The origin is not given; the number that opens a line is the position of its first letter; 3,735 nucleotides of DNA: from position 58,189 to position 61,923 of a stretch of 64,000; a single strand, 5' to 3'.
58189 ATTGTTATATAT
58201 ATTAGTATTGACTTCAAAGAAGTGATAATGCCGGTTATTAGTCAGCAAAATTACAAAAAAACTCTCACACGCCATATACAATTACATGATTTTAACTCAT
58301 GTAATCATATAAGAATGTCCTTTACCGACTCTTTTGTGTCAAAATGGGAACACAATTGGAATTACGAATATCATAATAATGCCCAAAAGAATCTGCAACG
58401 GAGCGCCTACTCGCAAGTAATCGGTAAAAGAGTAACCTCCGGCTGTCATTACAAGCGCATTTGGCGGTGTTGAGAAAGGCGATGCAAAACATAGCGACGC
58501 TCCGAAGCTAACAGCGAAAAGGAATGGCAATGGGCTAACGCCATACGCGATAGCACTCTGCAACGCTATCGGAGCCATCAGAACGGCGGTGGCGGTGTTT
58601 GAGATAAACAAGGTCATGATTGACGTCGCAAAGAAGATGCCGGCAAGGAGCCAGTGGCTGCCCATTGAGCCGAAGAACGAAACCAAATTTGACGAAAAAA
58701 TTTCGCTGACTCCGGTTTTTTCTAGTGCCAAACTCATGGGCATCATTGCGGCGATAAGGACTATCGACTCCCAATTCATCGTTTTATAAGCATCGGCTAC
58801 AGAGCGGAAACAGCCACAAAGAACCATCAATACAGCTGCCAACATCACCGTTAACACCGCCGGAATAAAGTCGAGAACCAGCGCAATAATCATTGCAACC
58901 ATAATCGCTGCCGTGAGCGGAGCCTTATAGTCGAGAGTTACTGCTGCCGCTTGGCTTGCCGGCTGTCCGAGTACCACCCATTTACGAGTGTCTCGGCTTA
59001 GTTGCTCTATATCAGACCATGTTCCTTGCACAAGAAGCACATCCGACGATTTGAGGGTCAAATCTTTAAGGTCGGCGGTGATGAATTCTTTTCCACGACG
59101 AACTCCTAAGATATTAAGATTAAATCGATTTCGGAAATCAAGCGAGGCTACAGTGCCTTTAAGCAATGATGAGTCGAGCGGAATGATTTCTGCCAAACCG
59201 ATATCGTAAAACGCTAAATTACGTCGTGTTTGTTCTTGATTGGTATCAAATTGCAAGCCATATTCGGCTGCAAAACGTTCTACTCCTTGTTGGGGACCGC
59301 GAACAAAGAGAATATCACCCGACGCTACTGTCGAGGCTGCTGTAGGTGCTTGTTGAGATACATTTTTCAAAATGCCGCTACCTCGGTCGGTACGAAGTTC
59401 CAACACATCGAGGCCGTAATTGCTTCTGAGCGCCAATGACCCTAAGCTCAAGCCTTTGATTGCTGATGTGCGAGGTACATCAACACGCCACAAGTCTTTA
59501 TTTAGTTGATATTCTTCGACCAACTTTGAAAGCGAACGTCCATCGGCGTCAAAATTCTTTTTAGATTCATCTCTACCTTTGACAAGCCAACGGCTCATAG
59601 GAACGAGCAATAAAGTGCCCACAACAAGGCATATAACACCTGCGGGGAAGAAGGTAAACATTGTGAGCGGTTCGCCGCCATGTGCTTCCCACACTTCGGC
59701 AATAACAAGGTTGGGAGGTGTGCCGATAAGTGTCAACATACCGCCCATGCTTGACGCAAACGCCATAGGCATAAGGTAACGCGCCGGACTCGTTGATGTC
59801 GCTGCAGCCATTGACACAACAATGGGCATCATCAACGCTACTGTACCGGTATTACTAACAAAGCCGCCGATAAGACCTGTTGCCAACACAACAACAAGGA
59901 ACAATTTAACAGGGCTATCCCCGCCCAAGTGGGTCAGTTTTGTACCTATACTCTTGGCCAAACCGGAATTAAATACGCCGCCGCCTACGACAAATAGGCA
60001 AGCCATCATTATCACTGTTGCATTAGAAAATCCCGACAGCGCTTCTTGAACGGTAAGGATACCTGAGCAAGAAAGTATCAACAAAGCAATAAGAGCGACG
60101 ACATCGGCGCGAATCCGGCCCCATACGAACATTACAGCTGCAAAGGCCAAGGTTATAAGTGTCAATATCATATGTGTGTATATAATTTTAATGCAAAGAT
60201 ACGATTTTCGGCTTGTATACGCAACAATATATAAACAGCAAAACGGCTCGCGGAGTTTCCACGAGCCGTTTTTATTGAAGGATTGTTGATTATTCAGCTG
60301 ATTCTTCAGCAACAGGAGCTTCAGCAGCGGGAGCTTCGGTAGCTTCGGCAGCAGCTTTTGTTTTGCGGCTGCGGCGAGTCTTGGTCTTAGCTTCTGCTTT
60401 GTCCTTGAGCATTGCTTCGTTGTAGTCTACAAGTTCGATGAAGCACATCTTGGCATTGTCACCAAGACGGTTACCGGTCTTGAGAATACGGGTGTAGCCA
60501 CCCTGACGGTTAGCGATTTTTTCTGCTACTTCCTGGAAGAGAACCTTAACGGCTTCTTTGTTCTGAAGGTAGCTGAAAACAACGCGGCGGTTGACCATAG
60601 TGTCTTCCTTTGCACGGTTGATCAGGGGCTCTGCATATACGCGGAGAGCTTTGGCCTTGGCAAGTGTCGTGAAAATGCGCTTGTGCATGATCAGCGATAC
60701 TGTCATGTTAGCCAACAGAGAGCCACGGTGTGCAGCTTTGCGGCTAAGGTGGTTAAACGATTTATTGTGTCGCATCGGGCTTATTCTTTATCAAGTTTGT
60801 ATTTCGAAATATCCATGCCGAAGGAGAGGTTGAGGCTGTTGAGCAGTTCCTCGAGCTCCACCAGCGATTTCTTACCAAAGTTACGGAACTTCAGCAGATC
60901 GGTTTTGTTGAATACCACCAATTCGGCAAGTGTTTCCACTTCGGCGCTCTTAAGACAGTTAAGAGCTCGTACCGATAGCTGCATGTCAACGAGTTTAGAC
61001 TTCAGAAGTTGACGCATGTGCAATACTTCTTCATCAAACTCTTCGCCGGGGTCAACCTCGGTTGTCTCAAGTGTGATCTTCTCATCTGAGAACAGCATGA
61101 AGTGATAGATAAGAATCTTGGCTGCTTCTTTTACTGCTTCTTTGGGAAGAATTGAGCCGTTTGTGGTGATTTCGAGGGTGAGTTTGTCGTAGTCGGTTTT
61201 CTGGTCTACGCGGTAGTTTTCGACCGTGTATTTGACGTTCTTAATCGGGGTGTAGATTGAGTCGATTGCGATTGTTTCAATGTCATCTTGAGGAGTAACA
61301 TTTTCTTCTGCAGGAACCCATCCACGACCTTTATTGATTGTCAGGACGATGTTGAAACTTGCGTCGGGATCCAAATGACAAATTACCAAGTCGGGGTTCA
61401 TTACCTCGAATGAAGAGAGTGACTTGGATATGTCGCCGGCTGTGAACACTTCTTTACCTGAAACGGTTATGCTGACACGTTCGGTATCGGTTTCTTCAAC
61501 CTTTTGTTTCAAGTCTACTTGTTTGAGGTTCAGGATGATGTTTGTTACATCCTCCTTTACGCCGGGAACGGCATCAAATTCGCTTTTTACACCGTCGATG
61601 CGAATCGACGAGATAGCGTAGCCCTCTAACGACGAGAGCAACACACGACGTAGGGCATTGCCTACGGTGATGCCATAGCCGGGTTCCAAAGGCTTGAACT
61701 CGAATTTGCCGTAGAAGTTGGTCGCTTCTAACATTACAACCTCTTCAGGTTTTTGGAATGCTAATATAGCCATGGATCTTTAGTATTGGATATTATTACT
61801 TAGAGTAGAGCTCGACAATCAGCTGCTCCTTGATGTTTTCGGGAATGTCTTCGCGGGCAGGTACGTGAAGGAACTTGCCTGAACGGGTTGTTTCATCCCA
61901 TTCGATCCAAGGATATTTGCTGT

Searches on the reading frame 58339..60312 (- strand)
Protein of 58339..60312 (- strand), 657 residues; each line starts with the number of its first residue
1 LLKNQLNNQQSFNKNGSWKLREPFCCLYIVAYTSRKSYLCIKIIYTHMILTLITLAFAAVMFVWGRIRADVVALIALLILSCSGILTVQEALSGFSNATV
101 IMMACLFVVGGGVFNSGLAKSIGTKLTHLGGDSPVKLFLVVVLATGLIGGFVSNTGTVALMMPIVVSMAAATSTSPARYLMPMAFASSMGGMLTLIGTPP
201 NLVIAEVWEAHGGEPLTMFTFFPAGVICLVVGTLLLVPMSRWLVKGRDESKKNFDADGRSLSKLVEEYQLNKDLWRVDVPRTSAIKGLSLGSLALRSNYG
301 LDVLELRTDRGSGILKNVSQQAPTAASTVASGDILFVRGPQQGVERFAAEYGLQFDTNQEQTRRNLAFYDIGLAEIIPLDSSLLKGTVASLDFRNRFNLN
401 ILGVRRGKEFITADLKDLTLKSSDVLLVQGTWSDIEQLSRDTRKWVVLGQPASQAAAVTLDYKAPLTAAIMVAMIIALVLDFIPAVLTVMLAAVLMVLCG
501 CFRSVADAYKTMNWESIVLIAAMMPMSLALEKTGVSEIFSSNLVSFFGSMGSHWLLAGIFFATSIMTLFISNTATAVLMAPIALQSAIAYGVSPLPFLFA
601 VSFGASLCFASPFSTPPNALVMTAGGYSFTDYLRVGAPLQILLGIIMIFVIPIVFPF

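Call 76: search_protein_families(library=pfam, proteins=[window:58339-60312:-], max_evalue=0.0001)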
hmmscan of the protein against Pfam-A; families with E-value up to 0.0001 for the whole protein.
window:58339-60312:- (657 aa): 3 families
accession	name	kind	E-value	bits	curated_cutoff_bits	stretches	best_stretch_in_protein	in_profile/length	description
PF03600.22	CitMHS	-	4.6e-87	292.7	31.9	1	60-603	2-335/336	Citrate transporter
PF00939.25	Na_sulph_symp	-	1.1e-22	81.1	27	2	510-651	318-462/472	Sodium:sulfate symporter transmembrane region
PF02080.26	TrkA_C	-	2.6e-17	62.9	27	1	377-440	6-68/71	TrkA-C domain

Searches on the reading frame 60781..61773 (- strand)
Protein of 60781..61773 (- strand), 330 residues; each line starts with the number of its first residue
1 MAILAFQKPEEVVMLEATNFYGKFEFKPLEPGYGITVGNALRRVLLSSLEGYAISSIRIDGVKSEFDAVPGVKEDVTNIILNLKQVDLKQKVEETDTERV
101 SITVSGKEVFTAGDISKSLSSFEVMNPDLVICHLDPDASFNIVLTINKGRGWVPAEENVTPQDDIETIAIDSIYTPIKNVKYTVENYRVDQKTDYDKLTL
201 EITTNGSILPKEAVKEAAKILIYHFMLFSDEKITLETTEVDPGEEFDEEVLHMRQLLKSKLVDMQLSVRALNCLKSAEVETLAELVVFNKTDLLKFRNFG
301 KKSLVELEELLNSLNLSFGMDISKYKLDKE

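Call 76: search_protein_families(library=pfam, proteins=[window:60781-61773:-], max_evalue=0.0001)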
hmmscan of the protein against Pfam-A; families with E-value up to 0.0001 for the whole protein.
window:60781-61773:- (330 aa): 3 families
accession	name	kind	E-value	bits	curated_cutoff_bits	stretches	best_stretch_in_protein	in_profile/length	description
PF01000.31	RNA_pol_A_bac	-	8.2e-29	100.7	33.9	1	57-175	1-119/119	RNA polymerase Rpb3/RpoA insert domain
PF01193.29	RNA_pol_L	-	7.5e-27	93.3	24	1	27-225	1-74/74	RNA polymerase Rpb3/Rpb11 dimerisation domain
PF03118.21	RNA_pol_A_CTD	-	5.6e-19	68.1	23.8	1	250-312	4-66/67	Bacterial RNA polymerase, alpha chain C terminal domain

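Call 77: list_cluster_members(proteins=[window:60781-61773:-, window:5966-8581:+, window:10231-12702:-, window:17388-18662:-])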
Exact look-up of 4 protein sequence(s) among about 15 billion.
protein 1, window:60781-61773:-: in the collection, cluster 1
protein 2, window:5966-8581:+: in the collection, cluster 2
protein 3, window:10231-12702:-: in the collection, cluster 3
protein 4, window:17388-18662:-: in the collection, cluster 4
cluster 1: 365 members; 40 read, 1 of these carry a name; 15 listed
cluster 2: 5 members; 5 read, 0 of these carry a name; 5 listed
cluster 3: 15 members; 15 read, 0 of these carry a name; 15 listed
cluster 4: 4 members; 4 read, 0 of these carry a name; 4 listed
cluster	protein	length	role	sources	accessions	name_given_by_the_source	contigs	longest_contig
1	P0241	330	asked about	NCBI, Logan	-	-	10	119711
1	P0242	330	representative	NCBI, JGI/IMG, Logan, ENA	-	-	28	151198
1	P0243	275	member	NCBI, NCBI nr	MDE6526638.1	MAG: DNA-directed RNA polymerase subunit alpha, partial [Muribaculaceae bacterium] | DNA-directed RNA polymerase subunit alpha [Muribaculaceae bacterium]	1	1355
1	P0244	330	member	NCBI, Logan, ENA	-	-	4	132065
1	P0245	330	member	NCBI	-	-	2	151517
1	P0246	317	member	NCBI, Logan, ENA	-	-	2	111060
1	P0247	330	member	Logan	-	-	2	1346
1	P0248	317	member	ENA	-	-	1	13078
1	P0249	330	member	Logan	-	-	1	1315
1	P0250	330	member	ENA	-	-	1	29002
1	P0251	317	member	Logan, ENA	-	-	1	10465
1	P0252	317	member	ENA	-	-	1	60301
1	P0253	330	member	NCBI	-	-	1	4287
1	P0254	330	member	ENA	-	-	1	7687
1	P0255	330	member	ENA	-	-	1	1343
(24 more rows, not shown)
